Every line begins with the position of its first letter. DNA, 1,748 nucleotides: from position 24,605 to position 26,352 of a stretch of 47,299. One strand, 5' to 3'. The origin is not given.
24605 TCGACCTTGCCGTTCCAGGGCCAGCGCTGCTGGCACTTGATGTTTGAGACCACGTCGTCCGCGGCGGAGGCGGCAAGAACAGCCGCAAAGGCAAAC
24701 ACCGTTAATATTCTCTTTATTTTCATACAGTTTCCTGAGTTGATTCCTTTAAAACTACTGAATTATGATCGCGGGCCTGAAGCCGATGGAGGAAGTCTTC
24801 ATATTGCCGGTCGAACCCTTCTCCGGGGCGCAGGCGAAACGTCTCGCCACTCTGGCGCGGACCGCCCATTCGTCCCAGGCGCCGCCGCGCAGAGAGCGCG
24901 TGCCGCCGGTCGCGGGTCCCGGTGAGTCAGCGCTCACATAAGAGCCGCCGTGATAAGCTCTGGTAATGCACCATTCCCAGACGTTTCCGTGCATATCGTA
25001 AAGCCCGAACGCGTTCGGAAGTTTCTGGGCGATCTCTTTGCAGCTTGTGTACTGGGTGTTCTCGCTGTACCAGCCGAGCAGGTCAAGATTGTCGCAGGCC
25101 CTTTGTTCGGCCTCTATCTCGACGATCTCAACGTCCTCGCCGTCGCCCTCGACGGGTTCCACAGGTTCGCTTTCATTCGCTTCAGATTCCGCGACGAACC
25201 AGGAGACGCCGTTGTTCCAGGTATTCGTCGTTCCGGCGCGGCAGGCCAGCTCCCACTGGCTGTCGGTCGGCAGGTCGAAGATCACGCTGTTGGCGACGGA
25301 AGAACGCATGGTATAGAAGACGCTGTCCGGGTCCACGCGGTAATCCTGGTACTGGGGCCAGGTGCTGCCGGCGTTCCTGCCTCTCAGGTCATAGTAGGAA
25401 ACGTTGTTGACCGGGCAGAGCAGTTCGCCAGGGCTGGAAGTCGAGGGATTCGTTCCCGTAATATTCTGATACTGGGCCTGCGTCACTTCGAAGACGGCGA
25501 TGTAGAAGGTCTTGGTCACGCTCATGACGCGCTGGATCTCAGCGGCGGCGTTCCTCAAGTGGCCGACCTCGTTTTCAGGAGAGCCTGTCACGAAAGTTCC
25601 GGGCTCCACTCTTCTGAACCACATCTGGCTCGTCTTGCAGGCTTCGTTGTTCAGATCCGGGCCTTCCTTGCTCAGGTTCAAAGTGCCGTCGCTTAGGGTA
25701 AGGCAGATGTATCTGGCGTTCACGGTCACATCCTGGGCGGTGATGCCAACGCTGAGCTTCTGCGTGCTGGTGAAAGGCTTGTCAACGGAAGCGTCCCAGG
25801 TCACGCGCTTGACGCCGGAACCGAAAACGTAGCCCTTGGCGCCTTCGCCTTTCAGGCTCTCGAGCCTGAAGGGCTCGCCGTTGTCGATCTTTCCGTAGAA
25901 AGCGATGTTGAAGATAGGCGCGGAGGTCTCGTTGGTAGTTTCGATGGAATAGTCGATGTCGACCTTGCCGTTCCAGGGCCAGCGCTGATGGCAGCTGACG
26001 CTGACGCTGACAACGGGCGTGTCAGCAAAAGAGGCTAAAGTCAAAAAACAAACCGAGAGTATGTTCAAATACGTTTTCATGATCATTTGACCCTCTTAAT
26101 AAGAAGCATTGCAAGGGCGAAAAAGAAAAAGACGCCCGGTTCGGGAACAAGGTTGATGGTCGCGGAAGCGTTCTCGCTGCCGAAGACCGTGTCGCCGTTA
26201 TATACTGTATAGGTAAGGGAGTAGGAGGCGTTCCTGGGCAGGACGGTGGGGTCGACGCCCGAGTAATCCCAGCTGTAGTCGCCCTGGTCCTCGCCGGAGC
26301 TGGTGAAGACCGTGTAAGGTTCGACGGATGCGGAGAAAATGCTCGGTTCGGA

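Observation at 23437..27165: Terminator-insulated operon: a PEP-CTERM protein plus two paralogous secreted FGE/C-type-lectin-fold proteins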

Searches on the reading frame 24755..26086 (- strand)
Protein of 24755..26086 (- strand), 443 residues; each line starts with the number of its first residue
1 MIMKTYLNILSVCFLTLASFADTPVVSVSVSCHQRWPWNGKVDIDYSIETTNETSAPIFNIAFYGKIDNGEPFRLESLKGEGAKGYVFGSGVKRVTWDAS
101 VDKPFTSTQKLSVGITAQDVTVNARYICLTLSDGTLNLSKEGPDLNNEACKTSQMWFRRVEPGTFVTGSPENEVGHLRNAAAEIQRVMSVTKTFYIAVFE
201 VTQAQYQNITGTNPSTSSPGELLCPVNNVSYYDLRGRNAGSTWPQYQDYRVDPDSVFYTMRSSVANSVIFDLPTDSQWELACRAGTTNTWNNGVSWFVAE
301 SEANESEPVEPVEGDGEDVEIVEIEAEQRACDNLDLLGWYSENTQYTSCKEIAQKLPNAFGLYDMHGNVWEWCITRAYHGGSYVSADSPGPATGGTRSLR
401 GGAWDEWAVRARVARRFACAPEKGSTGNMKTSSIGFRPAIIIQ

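Call 3: search_protein_families(library=pfam, proteins=[window:24755-26086:-], max_evalue=0.1)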
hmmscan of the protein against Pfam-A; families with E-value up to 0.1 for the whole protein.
window:24755-26086:- (443 aa): 1 family
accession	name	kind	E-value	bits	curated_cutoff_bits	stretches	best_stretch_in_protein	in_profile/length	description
PF03781.23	FGE-sulfatase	-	1.7e-24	87.4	23.3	1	160-437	8-252/255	Sulfatase-modifying factor enzyme 1-like domain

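Call 4: search_protein_families(library=ncbifam, proteins=[window:24755-26086:-], max_evalue=0.1)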
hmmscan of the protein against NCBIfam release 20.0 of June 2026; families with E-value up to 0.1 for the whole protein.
window:24755-26086:- (443 aa): 5 families
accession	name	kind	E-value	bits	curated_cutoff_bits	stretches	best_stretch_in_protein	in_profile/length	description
NF051459.1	pyoverdine_PvdO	equivalog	2.2e-13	49.9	500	2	346-422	188-266/280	dihydropyoverdine dehydrogenase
TIGR03525.2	GldK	equivalog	2.5e-12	46.8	350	1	345-437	306-402/408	T9SS ring complex lipoprotein PorK/GldK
TIGR03524.1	GldJ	equivalog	5.8e-07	28.6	458.2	1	254-373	249-361/559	gliding motility lipoprotein GldJ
TIGR02171.1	Fb_sc_TIGR02171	subfamily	1.7e-05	23.1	544.35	1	181-373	57-214/912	TIGR02171 family lipoprotein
TIGR03530.1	GldJ_short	equivalog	0.0019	17.2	382.9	1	351-387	291-326/396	gliding motility lipoprotein GldJ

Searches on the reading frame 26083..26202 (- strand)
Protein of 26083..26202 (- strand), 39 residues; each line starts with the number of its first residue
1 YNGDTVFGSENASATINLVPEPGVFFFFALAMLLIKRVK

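Call 6: search_protein_families(library=ncbifam, proteins=[window:26083-26202:-], max_evalue=10)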
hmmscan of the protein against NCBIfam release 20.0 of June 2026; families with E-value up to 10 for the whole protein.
window:26083-26202:- (39 aa): 2 families
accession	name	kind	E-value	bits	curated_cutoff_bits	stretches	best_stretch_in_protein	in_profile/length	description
NF033554.9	floc_PepA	equivalog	0.044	13.6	80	1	3-33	221-251/261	flocculation-associated PEP-CTERM protein PepA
NF041538.1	PEP_EDSA_1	subfamily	0.067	12.8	100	1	9-34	275-299/307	EDSAP-1 family PEP-CTERM protein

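Call 72: search_protein_families(library=ncbifam, proteins=[window:26086-26187:-], max_evalue=10)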
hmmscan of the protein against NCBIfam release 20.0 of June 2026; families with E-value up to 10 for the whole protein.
seq(34 aa): 2 families
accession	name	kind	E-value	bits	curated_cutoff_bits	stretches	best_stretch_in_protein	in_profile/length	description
NF041538.1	PEP_EDSA_1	subfamily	0.06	13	100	1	5-29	276-299/307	EDSAP-1 family PEP-CTERM protein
NF033554.9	floc_PepA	equivalog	0.16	11.8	80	1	4-28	227-251/261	flocculation-associated PEP-CTERM protein PepA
